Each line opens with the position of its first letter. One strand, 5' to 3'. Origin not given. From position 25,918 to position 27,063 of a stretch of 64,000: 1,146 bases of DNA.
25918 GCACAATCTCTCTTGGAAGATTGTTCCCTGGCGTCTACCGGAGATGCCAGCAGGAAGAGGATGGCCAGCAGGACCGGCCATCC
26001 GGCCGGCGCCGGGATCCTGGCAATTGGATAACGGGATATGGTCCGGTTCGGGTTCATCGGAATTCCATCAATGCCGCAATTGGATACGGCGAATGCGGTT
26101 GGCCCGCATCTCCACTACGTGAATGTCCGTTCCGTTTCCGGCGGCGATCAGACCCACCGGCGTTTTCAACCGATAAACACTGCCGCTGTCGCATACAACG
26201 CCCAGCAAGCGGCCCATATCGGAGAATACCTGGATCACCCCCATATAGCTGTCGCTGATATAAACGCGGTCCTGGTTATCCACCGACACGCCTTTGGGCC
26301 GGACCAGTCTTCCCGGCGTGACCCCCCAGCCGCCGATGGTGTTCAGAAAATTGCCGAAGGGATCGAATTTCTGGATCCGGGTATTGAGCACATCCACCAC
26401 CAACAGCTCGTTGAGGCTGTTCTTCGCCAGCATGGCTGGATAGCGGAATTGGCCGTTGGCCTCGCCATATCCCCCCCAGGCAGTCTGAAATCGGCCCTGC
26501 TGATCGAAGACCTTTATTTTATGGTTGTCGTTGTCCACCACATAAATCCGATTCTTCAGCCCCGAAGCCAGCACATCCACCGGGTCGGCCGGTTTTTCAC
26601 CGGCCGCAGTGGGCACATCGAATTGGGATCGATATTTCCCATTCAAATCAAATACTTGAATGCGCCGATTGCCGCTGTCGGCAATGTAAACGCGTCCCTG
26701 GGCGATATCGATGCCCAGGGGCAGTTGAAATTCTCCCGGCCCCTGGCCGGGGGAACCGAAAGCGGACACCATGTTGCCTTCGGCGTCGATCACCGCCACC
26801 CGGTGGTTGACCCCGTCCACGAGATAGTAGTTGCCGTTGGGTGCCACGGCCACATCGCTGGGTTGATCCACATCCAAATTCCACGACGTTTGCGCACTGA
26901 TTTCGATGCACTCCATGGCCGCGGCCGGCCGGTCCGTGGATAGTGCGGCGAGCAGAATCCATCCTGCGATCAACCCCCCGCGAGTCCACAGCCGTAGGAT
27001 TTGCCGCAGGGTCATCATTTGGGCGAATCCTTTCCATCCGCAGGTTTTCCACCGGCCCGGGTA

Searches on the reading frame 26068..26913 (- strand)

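Call 4: search_protein_families(library=pfam, proteins=[window:26068-26913:-], max_evalue=0.01)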
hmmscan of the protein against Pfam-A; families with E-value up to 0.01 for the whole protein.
window:26068-26913:- (281 aa): 7 families
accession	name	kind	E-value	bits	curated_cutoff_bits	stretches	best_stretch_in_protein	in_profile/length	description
PF01436.27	NHL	-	1e-25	88.8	20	4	62-88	1-28/28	NHL repeat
PF17170.10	DUF5128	-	3.1e-20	73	22.9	3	8-102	36-132/321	6-bladed beta-propeller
PF25021.1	TEN_NHL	-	1.2e-06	28.2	27.1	0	199-239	137-175/357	Teneurin NHL domain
PF22701.2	Mala_s_1-like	-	2.5e-05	24.6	27.5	1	18-146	1-124/195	Mal s 1 allergenic protein-like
PF08450.18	SGL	-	0.00033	20.8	26.3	0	71-143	144-217/246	SMP-30/Gluconolactonase/LRE-like region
PF24684.1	Vgb_lyase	-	0.0006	19.1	50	0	16-143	55-172/290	Virginiamycin B lyase family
PF13449.12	Phytase-like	-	0.0008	19.8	27.6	0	67-108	72-114/284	Esterase-like activity of phytase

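Call 5: search_protein_families(library=ncbifam, proteins=[window:26068-26913:-], max_evalue=0.01)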
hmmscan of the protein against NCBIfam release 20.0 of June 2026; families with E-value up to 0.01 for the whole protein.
window:26068-26913:- (281 aa): 5 families
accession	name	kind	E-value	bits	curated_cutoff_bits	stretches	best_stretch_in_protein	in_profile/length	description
NF035926.1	scyF_NHL_VPEP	equivalog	1.3e-43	149.6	350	2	120-239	162-282/376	scytonemin biosynthesis PEP-CTERM protein ScyF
NF047780.1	LIC12708_fam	subfamily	4.3e-07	29.1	150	0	97-146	45-92/391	LIC_12708 family protein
NF033206.1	ScyE_fam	subfamily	5.9e-05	22.8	80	0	65-113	142-190/333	ScyD/ScyE family protein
NF053768.1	CIS12_fam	equivalog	0.00038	19.3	860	0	17-141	45-158/715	CIS12 family contractile injection system protein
TIGR04183.1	Por_Secre_tail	domain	0.0057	16.6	23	0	76-99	14-37/72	T9SS type A sorting domain-containing protein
